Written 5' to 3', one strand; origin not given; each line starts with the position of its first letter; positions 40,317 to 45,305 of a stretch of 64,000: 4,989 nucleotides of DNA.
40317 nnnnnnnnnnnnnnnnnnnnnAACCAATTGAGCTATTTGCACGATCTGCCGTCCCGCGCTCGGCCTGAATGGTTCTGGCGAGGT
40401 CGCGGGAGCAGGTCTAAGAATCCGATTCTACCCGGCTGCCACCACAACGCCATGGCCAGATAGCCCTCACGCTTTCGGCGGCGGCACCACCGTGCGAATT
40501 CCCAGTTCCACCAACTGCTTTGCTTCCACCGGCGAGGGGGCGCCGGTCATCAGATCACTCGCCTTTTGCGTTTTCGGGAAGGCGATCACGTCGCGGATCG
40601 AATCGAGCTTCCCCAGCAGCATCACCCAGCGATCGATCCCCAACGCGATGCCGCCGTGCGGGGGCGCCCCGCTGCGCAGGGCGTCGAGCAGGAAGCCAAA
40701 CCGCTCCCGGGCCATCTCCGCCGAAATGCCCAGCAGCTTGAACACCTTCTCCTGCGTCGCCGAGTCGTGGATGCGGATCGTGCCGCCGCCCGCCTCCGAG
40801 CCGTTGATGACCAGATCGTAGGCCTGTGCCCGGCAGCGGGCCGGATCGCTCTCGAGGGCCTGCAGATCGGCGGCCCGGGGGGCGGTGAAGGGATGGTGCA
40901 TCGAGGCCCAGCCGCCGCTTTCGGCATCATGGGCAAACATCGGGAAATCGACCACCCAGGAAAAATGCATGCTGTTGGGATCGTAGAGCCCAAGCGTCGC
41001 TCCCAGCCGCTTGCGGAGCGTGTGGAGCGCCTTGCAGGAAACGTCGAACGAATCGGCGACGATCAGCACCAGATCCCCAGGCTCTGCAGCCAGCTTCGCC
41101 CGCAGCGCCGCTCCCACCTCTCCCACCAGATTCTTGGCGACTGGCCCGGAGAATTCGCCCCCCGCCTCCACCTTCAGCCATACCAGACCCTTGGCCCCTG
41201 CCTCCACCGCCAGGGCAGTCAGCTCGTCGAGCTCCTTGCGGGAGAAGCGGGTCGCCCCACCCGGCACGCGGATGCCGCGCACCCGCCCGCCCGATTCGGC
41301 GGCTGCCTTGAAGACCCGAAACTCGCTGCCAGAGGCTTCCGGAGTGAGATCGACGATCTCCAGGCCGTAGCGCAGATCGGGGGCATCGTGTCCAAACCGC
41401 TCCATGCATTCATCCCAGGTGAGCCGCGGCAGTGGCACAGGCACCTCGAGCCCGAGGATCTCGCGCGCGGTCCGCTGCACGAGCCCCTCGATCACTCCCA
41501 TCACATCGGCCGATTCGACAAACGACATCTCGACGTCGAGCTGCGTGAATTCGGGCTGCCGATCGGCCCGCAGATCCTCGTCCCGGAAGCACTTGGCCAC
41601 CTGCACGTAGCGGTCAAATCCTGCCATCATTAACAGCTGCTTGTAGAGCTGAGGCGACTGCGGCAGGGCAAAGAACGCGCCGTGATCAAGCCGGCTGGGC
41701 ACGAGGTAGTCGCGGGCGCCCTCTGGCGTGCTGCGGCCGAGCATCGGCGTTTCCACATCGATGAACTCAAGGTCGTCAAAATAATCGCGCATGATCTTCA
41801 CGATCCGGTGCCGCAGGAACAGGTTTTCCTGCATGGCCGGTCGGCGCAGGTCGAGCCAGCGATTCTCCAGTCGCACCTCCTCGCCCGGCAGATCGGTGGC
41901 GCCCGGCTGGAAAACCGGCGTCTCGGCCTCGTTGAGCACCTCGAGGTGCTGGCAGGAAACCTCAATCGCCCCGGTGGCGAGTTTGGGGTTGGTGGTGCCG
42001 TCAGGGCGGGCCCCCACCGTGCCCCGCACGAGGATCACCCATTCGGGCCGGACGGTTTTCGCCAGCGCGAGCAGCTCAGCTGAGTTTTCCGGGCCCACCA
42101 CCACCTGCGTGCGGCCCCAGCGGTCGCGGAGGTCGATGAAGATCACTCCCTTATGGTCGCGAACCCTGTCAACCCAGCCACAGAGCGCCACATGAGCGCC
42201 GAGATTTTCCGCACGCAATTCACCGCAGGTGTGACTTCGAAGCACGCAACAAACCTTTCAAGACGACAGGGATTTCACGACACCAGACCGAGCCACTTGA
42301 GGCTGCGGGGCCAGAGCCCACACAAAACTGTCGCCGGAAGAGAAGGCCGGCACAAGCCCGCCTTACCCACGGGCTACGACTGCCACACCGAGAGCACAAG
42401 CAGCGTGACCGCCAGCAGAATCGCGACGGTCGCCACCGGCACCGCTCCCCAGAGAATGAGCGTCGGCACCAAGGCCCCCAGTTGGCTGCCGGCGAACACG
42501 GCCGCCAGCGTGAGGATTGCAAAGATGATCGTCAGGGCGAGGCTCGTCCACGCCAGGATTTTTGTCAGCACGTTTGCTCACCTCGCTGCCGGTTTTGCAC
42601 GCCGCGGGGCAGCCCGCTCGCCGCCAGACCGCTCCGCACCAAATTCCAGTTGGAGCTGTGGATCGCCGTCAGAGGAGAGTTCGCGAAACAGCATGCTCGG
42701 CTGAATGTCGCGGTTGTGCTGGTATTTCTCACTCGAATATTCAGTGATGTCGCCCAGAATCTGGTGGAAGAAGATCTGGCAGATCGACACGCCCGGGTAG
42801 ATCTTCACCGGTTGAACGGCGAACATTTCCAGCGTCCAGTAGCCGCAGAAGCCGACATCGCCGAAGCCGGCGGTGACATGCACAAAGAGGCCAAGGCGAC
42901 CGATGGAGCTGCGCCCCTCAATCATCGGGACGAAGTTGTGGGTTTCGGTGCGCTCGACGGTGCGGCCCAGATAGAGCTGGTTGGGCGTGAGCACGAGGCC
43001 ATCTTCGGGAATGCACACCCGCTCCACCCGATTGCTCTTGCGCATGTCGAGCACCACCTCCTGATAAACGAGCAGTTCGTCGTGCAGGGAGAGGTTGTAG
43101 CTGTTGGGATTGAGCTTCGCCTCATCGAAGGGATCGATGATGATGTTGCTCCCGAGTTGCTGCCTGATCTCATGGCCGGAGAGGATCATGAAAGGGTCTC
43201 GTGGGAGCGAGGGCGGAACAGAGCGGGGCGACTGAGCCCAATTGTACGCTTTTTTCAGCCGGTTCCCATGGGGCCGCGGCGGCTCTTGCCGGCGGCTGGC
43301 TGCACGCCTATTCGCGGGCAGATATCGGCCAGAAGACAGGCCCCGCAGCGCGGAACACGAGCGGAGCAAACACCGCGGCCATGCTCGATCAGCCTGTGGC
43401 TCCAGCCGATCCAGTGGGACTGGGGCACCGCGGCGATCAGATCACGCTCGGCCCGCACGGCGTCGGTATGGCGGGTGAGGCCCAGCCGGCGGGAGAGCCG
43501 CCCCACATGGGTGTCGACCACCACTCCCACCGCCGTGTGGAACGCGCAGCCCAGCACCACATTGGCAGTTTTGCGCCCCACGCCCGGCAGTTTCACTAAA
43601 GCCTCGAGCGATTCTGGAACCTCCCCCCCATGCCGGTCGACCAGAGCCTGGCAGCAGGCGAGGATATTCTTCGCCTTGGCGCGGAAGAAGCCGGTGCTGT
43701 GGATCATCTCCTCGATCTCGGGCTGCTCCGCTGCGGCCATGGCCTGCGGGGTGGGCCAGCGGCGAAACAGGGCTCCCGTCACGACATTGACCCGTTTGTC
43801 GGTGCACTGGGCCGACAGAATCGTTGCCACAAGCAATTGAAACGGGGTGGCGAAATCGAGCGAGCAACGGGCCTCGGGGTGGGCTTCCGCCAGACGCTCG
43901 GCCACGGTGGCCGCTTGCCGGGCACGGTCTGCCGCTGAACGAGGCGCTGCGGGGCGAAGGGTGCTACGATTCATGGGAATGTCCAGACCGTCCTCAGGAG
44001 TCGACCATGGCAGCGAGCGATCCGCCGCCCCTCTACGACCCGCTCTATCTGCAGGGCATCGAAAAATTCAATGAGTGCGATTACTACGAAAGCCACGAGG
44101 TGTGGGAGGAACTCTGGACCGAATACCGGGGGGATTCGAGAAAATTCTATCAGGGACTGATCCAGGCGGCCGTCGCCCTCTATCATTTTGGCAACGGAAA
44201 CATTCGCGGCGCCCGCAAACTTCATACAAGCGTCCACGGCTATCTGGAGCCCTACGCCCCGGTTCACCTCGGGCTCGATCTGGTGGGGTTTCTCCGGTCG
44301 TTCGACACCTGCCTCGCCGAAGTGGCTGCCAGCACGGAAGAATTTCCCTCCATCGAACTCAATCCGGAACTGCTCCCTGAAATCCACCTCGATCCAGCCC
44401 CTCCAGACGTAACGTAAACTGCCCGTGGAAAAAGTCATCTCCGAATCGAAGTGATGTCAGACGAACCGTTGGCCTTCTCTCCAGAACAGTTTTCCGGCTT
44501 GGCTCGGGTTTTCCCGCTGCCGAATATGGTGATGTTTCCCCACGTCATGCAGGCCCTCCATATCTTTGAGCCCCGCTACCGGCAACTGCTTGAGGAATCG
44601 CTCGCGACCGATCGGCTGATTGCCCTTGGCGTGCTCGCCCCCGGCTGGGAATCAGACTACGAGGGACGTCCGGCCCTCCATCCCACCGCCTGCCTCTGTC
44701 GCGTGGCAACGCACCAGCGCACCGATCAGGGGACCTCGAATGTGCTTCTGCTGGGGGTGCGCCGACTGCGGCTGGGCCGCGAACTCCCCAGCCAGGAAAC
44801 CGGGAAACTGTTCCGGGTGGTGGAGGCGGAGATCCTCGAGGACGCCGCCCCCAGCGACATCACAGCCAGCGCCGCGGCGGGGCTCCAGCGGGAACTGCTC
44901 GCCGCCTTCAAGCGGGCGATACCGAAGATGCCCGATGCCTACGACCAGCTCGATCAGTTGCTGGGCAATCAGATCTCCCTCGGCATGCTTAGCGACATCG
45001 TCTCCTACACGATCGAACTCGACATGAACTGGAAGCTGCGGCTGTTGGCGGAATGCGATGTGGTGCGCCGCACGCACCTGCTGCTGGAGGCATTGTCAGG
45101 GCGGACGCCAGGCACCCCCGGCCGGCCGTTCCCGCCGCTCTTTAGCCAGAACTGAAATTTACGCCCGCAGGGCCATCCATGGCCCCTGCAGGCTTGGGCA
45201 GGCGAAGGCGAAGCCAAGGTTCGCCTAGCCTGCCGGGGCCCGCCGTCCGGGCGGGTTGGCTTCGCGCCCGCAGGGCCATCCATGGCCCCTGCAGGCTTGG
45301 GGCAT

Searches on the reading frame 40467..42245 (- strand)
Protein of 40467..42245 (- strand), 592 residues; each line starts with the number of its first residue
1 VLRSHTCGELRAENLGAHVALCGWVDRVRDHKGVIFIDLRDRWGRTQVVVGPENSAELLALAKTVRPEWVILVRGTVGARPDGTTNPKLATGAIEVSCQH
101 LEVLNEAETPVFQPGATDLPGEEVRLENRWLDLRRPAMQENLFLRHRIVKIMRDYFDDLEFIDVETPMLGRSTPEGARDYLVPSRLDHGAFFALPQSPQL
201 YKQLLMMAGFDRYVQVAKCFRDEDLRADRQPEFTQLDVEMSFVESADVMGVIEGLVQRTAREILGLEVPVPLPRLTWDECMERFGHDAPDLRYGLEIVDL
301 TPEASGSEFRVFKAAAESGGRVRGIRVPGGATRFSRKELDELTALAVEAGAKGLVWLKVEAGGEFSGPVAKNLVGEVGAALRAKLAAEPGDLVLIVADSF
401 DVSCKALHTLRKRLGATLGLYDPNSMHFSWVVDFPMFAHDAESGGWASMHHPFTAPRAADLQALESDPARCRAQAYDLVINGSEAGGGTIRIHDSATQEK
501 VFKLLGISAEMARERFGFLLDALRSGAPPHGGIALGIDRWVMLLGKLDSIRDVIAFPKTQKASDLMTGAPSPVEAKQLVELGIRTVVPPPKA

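Call 21: search_protein_families(library=pfam, proteins=[window:40467-42245:-], max_evalue=0.0001)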
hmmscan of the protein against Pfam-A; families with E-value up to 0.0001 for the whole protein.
window:40467-42245:- (592 aa): 3 families
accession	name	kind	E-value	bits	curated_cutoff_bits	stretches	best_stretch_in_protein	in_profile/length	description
PF00152.25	tRNA-synt_2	-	9.7e-116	386.6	25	1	122-560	2-308/308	tRNA synthetases class II (D, K and N)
PF02938.19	GAD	-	3.3e-24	85.4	23.4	1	312-407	1-95/95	GAD domain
PF01336.31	tRNA_anti-codon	-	6.9e-16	58.4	27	1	19-104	1-75/75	OB-fold nucleic acid binding domain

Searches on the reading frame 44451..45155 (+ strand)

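Call 21: search_protein_families(library=pfam, proteins=[window:44451-45155:+], max_evalue=0.0001)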
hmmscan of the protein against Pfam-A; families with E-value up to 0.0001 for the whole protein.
window:44451-45155:+ (234 aa): 1 family
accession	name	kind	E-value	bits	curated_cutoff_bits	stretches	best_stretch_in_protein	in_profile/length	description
PF02190.22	LON_substr_bdg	-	6.1e-28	98.5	28.7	1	20-215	4-198/200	ATP-dependent protease La (LON) substrate-binding domain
